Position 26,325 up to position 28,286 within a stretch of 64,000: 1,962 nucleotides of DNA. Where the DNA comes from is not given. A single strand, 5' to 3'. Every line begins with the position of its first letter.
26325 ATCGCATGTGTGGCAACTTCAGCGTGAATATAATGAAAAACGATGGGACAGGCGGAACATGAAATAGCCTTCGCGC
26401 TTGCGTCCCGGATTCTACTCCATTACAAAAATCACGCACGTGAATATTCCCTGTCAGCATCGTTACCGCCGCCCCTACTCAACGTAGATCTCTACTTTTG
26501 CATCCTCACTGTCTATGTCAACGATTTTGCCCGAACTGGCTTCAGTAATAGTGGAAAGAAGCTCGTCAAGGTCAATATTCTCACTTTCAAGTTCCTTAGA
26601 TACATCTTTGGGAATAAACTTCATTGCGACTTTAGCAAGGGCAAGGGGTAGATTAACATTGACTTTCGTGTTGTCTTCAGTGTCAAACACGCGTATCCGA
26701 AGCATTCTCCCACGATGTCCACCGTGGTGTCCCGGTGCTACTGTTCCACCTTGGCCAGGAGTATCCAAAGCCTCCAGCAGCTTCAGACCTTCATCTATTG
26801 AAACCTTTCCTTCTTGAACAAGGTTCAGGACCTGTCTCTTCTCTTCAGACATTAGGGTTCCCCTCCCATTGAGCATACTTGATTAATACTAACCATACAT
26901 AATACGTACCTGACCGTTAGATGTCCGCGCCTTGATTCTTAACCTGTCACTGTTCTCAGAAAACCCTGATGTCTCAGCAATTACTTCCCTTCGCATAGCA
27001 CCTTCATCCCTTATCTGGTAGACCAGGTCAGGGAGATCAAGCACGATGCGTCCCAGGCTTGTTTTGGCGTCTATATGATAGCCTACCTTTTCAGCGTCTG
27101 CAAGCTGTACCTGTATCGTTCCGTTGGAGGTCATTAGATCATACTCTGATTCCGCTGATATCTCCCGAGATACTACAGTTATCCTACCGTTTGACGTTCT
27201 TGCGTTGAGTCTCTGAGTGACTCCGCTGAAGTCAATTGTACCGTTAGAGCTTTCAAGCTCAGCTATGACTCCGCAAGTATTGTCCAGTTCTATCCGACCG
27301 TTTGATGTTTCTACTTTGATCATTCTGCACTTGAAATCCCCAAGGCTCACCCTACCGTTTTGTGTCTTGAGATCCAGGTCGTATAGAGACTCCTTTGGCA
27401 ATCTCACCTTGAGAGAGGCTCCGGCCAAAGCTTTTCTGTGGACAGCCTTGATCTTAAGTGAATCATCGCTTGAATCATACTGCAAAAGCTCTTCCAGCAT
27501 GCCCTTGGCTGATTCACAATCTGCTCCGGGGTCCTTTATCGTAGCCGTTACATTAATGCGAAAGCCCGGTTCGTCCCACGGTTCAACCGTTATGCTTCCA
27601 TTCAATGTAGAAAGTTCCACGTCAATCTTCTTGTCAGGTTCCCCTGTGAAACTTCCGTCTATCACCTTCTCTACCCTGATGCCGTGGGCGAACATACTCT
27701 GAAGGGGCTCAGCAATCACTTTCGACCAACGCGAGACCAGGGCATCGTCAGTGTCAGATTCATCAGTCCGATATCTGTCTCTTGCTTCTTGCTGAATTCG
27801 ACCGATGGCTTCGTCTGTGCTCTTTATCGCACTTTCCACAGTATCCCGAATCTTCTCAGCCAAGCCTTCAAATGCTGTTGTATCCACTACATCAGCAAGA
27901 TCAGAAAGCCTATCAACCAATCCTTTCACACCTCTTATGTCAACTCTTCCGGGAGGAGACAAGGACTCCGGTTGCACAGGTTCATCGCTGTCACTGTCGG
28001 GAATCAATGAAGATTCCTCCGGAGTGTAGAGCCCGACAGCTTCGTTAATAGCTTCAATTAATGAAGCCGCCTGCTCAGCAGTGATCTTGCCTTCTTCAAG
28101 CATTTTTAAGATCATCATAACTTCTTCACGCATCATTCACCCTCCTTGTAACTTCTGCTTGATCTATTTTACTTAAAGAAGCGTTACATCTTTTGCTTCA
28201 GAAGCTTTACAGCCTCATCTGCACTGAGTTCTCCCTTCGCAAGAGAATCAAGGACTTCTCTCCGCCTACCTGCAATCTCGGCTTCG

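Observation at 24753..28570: Conserved-looking but uncharacterised envelope module: DUF2089 zinc-ribbon/HTH, DUF4097 beta-helix, small SHOCT-like paralogue, unknown protein, DUF360 holin-like protein and Cof HAD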

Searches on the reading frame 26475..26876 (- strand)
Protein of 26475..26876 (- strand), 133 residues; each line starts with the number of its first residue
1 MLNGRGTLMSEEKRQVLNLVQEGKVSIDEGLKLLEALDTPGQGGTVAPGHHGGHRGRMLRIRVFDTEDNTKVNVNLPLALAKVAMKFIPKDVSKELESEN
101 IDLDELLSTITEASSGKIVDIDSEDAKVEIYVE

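Call 3: search_protein_families(library=pfam, proteins=[window:26475-26876:-], max_evalue=0.01)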
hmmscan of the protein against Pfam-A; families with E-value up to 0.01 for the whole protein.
window:26475-26876:- (133 aa): 1 family
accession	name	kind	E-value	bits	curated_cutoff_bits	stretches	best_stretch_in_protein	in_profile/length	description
PF22746.1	SHOCT-like_DUF2089-C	-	1.1e-09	37.9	27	1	11-41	1-31/32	SHOCT-like domain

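Call 4: search_protein_families(library=ncbifam, proteins=[window:26475-26876:-], max_evalue=0.01)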
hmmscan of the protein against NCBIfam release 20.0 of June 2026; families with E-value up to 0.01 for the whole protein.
window:26475-26876:- (133 aa): 1 family
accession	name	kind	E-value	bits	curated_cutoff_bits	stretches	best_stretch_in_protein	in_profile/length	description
NF038025.1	dapto_LiaX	exception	0.0055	15.5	350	1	11-111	2-103/512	daptomycin-sensing surface protein LiaX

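Call 36: find_homologous_proteins(query=window:26475-26852:-, max_evalue=0.001)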
Query window:26475-26852:- (125 aa): 100 proteins with E <= 0.001 among 136 candidates.
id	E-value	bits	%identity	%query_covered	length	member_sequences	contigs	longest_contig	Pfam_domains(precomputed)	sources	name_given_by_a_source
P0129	1.2e-72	259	100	100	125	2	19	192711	PF22746.2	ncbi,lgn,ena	-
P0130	8.1e-63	227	88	100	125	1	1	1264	PF22746.2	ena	-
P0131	1.8e-59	217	82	100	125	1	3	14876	PF22746.2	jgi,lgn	jgi:hypothetical protein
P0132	1.7e-57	210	79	100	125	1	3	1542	PF22746.2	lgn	-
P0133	3.5e-55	203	81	100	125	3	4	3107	PF22746.2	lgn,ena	-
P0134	1.0e-53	198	78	100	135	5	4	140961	PF22746.2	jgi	-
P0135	1.2e-51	191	74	100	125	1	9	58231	PF22746.2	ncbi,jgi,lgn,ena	jgi:hypothetical protein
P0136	3.6e-50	187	74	100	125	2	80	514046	PF22746.2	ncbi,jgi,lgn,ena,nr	ncbi:MAG: hypothetical protein GX338_10435 [Firmicutes bacterium]|jgi:hypothetical protein|nr:hypoth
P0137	5.7e-50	186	72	100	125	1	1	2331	PF22746.2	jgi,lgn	jgi:hypothetical protein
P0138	6.2e-50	186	73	100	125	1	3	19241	PF22746.2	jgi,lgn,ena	jgi:hypothetical protein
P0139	2.4e-49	184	72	100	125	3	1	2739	PF22746.2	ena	-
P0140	3.1e-49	184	72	100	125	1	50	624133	PF22746.2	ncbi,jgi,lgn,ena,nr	ncbi:MAG TPA: hypothetical protein GX721_03345 [Firmicutes bacterium]|jgi:hypothetical protein|nr:hy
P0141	3.2e-49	184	72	100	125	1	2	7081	PF22746.2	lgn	-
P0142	6.2e-49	183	71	100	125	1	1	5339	PF22746.2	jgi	jgi:hypothetical protein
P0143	1.3e-48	182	71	100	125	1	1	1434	PF22746.2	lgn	-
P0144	1.4e-48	182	71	100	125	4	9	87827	PF22746.2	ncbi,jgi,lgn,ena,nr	ncbi:MAG: hypothetical protein GX795_02760 [Firmicutes bacterium]|jgi:hypothetical protein|nr:hypoth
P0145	2.8e-48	181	71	100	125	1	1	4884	PF22746.2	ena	-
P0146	9.0e-48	179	70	100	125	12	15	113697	PF22746.2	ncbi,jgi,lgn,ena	jgi:hypothetical protein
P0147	1.5e-46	175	70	100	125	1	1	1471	PF22746.2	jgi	jgi:hypothetical protein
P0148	5.7e-44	167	66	100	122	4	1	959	PF22746.2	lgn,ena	-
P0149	7.3e-44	166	61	100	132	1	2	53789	PF22746.2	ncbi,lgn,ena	-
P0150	7.4e-44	166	66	100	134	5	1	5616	PF22746.2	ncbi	ncbi:MAG: hypothetical protein AB1700_10570 [Bacillota bacterium]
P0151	1.2e-43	166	65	100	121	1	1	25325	PF22746.2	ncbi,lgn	-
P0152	1.5e-43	165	63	100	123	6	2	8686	PF22746.2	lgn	-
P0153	1.7e-43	165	65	100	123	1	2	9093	PF22746.2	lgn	-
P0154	2.1e-43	165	65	100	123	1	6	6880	PF22746.2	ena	-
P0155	2.7e-43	164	63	100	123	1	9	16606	PF22746.2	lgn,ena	-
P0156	4.6e-43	164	63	98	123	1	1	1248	PF22746.2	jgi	-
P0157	2.4e-42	161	64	100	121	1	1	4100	PF22746.2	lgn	-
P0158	4.1e-42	161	66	100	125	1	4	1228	PF22746.2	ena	-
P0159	1.5e-41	159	64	98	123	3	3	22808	PF22746.2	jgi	-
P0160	2.0e-41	158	65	100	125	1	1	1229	PF22746.2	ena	-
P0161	5.2e-41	157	62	100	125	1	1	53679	PF22746.2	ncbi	ncbi:MAG: SHOCT-like domain-containing protein [Betaproteobacteria bacterium]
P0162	5.9e-41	157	65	100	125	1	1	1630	PF22746.2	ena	-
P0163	1.4e-40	156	63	100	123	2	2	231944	PF22746.2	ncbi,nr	ncbi:MAG: hypothetical protein NUW12_04800 [Firmicutes bacterium]|nr:hypothetical protein [Bacillota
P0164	5.3e-39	151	60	100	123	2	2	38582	PF22746.2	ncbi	ncbi:MAG: SHOCT-like domain-containing protein [Clostridia bacterium]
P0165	6.3e-34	134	61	100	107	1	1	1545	PF22746.2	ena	-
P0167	2.0e-21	94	46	100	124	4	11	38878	PF22746.2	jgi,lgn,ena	-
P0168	2.6e-20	90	48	100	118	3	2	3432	PF22746.2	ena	-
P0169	4.3e-20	90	48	100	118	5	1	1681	PF22746.2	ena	-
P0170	6.0e-20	89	48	98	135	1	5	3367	PF22746.2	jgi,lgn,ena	-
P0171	6.6e-20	89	48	98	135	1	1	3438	PF22746.2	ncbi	-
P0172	1.1e-19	88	48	98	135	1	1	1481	PF22746.2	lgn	-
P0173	7.2e-19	86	43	99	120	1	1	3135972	PF22746.2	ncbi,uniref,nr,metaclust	ncbi:SHOCT-like domain-containing protein [Mahella australiensis]|uniref:YvlB/LiaX N-terminal domain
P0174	1.0e-18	85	45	87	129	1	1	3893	PF22746.2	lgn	-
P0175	3.8e-18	83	48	100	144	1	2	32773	PF22746.2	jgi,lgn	jgi:hypothetical protein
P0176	4.1e-18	83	46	100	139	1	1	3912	PF22746.2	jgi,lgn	jgi:hypothetical protein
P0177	7.0e-18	83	42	99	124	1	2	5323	PF22746.2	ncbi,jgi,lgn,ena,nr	ncbi:MAG TPA: hypothetical protein VJ964_11605 [Balneolaceae bacterium]|nr:hypothetical protein [Bal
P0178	7.5e-18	83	43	100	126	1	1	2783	PF22746.2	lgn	-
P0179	1.0e-17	82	43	100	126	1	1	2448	PF22746.2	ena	-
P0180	1.9e-17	81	42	100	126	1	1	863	PF22746.2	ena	-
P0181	2.0e-17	81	41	100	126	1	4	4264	PF22746.2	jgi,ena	-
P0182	2.5e-17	81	42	100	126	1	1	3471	PF22746.2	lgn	-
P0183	2.8e-17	81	42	100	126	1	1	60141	PF22746.2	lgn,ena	-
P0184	3.4e-17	80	43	100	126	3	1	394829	PF22746.2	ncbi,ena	-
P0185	4.2e-17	80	43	99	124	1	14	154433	PF22746.2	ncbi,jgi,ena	-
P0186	4.7e-17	80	42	100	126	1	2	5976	PF22746.2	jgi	jgi:hypothetical protein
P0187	5.1e-17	80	42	100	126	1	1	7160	PF22746.2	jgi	-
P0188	5.1e-17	80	44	100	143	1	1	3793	PF22746.2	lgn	-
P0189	9.0e-17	79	41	100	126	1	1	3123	PF22746.2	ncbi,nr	ncbi:MAG TPA: hypothetical protein VKA34_04475 [Balneolales bacterium]|nr:hypothetical protein [Baln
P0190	9.3e-17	79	43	100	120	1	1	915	PF22746.2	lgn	-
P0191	9.4e-17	79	40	100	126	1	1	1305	PF22746.2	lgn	-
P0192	1.1e-16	79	40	100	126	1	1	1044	PF22746.2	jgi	jgi:hypothetical protein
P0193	1.1e-16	79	40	100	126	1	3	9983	PF22746.2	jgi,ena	-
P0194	1.2e-16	79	40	100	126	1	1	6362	PF22746.2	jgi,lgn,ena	-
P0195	1.4e-16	78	44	100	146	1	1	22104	PF22746.2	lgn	-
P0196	2.3e-16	78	42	100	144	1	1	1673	PF22746.2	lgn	-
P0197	2.3e-16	78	47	100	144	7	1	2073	PF22746.2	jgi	jgi:SHOCT-like domain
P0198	2.7e-16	77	45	100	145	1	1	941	PF22746.2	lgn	-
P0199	2.9e-16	77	46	100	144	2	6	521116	PF22746.2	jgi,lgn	jgi:hypothetical protein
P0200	3.3e-16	77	44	100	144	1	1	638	PF22746.2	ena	-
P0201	6.4e-16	76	41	100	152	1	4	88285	PF22746.2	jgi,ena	-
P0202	7.1e-16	76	45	100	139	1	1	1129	PF22746.2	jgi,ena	-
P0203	8.4e-16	76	44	100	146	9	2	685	PF22746.2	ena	-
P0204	1.2e-15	75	45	100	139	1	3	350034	PF22746.2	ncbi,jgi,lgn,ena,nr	ncbi:MAG: hypothetical protein H6Q73_3085 [Firmicutes bacterium]|nr:hypothetical protein [Bacillota 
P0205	1.3e-15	75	41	100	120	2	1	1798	PF22746.2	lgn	-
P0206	2.1e-15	75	43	100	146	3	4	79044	PF22746.2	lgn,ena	-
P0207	2.9e-15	74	44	100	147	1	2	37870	PF22746.2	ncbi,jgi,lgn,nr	ncbi:MAG TPA: hypothetical protein DDW65_09190 [Firmicutes bacterium]|jgi:hypothetical protein|nr:hy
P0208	3.2e-15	74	39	100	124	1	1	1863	PF22746.2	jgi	jgi:hypothetical protein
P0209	3.2e-15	74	39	100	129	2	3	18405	PF22746.2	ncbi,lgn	-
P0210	1.1e-14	72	39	100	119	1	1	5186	PF22746.2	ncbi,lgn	-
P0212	5.6e-13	67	40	100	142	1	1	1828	PF22746.2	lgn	-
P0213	1.4e-12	66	41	100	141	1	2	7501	PF22746.2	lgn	-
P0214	2.0e-12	65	36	98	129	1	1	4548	PF22746.2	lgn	-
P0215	3.2e-12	64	41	99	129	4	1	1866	PF22746.2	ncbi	-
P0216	3.4e-12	64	41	99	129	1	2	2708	PF22746.2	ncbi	-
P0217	3.5e-12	64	43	99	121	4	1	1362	PF22746.2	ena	-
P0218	1.6e-11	62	38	98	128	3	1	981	PF22746.2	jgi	-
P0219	4.7e-11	61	58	46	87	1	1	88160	PF22746.2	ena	-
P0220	8.0e-11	60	41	99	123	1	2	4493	PF22746.2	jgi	jgi:hypothetical protein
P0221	1.1e-10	59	39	99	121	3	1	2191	PF22746.2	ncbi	-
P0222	1.7e-10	59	41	99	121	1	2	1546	PF22746.2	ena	-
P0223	1.8e-10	59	41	78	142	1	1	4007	PF22746.2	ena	-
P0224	3.4e-10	58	38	100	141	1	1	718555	PF22746.2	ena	-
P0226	1.5e-4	40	35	100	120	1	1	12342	PF22746.2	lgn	-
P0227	5.1e-4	38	36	95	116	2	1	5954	PF22746.2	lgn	-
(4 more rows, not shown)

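Call 49: predict_structure(alignment_id=A3)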
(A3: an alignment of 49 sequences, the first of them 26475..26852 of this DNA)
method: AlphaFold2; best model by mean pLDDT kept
length: 125 residues; sequences in the alignment: 49
mean_pLDDT: 74.9   pTM: 0.46
mean pLDDT of the five models: 74.9, 62.5, 61.8, 60.3, 58.5
residues with pLDDT >= 90: 1; 70-90: 102; 50-70: 7; < 50: 15
segments of 3 or more residues with pLDDT < 50: 32-46
pLDDT, mean of each block of 10 residues (from residue 1): 82 86 80 41 51 86 84 75 76 76 73 85 84
secondary structure, 60 per line:
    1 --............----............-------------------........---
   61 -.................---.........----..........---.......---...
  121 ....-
elements in order: H3-14 H19-30 E50-57 E62-69 H70-78 H82-90 H95-104 E108-114 E118-124

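Call 53: search_protein_families(library=padloc, proteins=[window:26475-26876:-], max_evalue=0.01)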
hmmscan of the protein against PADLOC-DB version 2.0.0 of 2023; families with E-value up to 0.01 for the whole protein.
window:26475-26876:- (133 aa): 0 families

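Call 71: fold_search(model_id=the predicted structure, library=pdb)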
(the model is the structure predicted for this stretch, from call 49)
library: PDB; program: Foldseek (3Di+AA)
matches with E <= 10: 317; with E <= 0.001: 0
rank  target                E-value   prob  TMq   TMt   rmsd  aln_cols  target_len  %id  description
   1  8hku_L45A             6.0e-01  0.16  0.20  0.24  11.0        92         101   13  Cryo-EM Structures and Translocation Mechanism of Crenarchaeota Ribosome (released 2023-08-16)
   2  3ihp_B                7.2e-01  0.12  0.17  0.05  15.1       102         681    7  Covalent Ubiquitin-Usp5 Complex (released 2009-12-29)
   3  9n8g_C                1.0e+00  0.09  0.18  0.07  14.7       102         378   16  In situ sheathed FlaA flagellar filament of Vibrio cholerae (released 2025-09-24)
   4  3ihp_A                1.2e+00  0.09  0.17  0.05  15.2       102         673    7  Covalent Ubiquitin-Usp5 Complex (released 2009-12-29)
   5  6cje                  1.3e+00  0.06  0.15  0.08  17.5        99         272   13  Crystal Structure of Mnk2-D228G in complex with Inhibitor (released 2018-05-09)
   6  3eip_A                1.4e+00  0.16  0.22  0.30   8.2        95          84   12  CRYSTAL STRUCTURE OF COLICIN E3 IMMUNITY PROTEIN: AN INHIBITOR TO A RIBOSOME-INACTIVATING RNASE (released 1999-11-10)
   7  8cav_A                1.4e+00  0.05  0.13  0.04  15.8       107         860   22  Discovery of the lanthipeptide Curvocidin and structural insights into its trifunctional synthetase CuvL (released 2023-06-14)
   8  2hw7                  1.5e+00  0.05  0.15  0.09  14.2       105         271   11  Crystal Structure of Mnk2-D228G in complex with Staurosporine (released 2006-08-29)
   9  2ac5                  1.9e+00  0.04  0.14  0.08  17.4        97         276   14  Structure of human Mnk2 Kinase Domain mutant D228G (released 2005-10-04)
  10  5z0u                  2.0e+00  0.09  0.13  0.03  11.3        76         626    8  Thermoactinomyces vulgaris R-47 alpha-amylase I (TVA I) 11 residues (from A363 to N373) deletion mutant (Del11) (released 2018-02-21)
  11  2re1_A                2.0e+00  0.06  0.18  0.15  13.0       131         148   12  Crystal structure of aspartokinase alpha and beta subunits (released 2007-10-09)
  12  4wqt_X                2.0e+00  0.05  0.20  0.17  16.8       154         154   13  Thermus thermophilus RNA polymerase complexed with an RNA cleavage stimulating factor (a GreA/Gfh1 chimeric protein) (released 2015-02-18)
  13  4m6a_J                2.1e+00  0.13  0.16  0.21  14.8        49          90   12  N-Terminal beta-Strand Swapping in a Consensus Derived Alternative Scaffold Driven by Stabilizing Hydrophobic Interact (released 2014-02-26)
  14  5z0t_A                2.1e+00  0.09  0.13  0.03  11.3        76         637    8  Thermoactinomyces vulgaris R-47 alpha-amylase I (TVA I) mutant A357V/Q359N/Y360E (AQY/VNE) (released 2018-02-21)
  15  2f23_A                2.1e+00  0.06  0.13  0.11  20.0        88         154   15  Crystal structure of GreA factor homolog 1 (Gfh1) protein of Thermus thermophilus (released 2006-05-30)
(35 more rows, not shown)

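Call 73: search_protein_families(library=phrogs, proteins=[window:26475-26876:-], max_evalue=0.001)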
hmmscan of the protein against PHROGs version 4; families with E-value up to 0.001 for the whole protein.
window:26475-26876:- (133 aa): 0 families

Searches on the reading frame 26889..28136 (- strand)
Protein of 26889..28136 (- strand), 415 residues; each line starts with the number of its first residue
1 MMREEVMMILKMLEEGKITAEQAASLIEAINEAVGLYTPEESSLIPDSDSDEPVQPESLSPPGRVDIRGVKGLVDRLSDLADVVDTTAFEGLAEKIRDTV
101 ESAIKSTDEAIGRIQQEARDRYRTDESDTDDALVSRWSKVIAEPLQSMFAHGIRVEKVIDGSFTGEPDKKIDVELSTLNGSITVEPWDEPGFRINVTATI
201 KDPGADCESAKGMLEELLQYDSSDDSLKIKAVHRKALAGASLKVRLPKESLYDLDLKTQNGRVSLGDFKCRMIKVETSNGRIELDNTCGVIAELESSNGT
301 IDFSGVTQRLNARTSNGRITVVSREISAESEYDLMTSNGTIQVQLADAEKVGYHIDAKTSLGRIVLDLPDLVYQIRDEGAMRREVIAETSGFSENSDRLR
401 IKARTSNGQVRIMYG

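Call 3: search_protein_families(library=pfam, proteins=[window:26889-28136:-], max_evalue=0.01)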
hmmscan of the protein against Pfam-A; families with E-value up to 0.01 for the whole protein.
window:26889-28136:- (415 aa): 3 families
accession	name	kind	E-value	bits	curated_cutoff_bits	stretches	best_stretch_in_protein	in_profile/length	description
PF22746.1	SHOCT-like_DUF2089-C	-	3e-11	42.9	27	1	4-32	1-29/32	SHOCT-like domain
PF13349.12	DUF4097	-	1.3e-09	38.3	22.9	1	250-374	97-213/247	Toastrack DUF4097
PF24016.2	DUF7330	-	0.0089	16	27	0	329-369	71-112/187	Domain of unknown function (DUF7330)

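Call 4: search_protein_families(library=ncbifam, proteins=[window:26889-28136:-], max_evalue=0.01)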
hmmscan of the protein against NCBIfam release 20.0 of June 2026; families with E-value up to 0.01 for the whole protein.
window:26889-28136:- (415 aa): 2 families
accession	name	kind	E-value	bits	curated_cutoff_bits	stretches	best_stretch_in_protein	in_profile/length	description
NF038025.1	dapto_LiaX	exception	1.8e-14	53.3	350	1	172-369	262-449/512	daptomycin-sensing surface protein LiaX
NF049997.1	LiaG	equivalog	1.6e-11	43.9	285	1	250-378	138-257/286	LiaG family protein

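Call 14: find_encoding_contigs(protein=window:26889-28136:-, flank=6000, max_places=6)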
Protein window:26889-28136:- (415 aa): 8 contigs read that carry it; 3 places shown.
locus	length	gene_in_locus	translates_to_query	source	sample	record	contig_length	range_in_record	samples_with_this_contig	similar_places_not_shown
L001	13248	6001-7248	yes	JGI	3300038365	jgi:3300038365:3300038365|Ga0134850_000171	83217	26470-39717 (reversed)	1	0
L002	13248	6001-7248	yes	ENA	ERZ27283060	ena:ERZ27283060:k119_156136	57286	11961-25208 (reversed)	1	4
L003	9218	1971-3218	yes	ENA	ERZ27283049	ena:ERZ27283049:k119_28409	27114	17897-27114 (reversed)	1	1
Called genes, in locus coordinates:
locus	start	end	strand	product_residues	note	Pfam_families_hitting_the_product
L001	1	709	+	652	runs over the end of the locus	PF04851:ResIII, PF17757:UvrB_inter, PF27431:UvrB_3rd, PF00271:Helicase_C, PF12344:UvrB, PF02151:UVR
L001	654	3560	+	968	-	PF02463:SMC_N (faint), PF03193:RsgA_GTPase (faint), PF00005:ABC_tran (faint), PF13191:AAA_16 (faint), PF13304:AAA_21 (faint), PF13555:AAA_29 (faint), PF17760:UvrA_inter, PF17755:UvrA_DNA-bind, +2 more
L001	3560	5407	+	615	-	PF01541:GIY-YIG, PF27096:UvrC_M, PF02151:UVR, PF22920:UvrC_RNaseH, PF08459:UvrC_RNaseH_dom, PF12826:HHH_2 (weak), PF14520:HHH_5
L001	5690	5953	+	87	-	PF09862:DUF2089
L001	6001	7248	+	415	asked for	PF22746:SHOCT-like_DUF2089-C, PF13349:DUF4097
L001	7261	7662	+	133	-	PF22746:SHOCT-like_DUF2089-C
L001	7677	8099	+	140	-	-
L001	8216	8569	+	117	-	PF04020:Phage_holin_4_2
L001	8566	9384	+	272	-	PF00702:Hydrolase (weak), PF08282:Hydrolase_3, PF12710:HAD (faint), PF05116:S6PP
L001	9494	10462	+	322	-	PF01336:tRNA_anti-codon, PF01966:HD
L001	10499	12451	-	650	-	PF00912:Transgly, PF00905:Transpeptidase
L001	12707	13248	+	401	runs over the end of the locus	PF01676:Metalloenzyme, PF10143:PhosphMutase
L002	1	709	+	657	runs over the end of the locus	PF04851:ResIII, PF17757:UvrB_inter, PF27431:UvrB_3rd, PF00271:Helicase_C, PF12344:UvrB, PF02151:UVR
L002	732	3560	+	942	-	PF00005:ABC_tran (faint), PF02463:SMC_N (faint), PF03193:RsgA_GTPase (faint), PF13191:AAA_16 (faint), PF13304:AAA_21 (faint), PF13555:AAA_29 (faint), PF17760:UvrA_inter, PF17755:UvrA_DNA-bind, +2 more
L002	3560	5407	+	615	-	PF01541:GIY-YIG, PF27096:UvrC_M, PF02151:UVR, PF22920:UvrC_RNaseH, PF08459:UvrC_RNaseH_dom, PF12826:HHH_2 (weak), PF14520:HHH_5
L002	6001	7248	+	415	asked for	PF22746:SHOCT-like_DUF2089-C, PF13349:DUF4097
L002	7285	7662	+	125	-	PF22746:SHOCT-like_DUF2089-C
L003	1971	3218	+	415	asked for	PF22746:SHOCT-like_DUF2089-C, PF13349:DUF4097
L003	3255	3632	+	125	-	PF22746:SHOCT-like_DUF2089-C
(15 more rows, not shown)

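Call 37: search_solved_structures(query=window:26889-28136:-, max_evalue=1)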
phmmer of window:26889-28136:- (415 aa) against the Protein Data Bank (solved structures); distinct sequences matched with E-value up to 1: 0.

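Call 53: search_protein_families(library=padloc, proteins=[window:26889-28136:-], max_evalue=0.01)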
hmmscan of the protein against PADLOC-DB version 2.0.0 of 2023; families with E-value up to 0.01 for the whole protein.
window:26889-28136:- (415 aa): 0 families

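Call 73: search_protein_families(library=phrogs, proteins=[window:26889-28136:-], max_evalue=0.001)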
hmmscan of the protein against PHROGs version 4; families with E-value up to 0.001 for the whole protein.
window:26889-28136:- (415 aa): 0 families
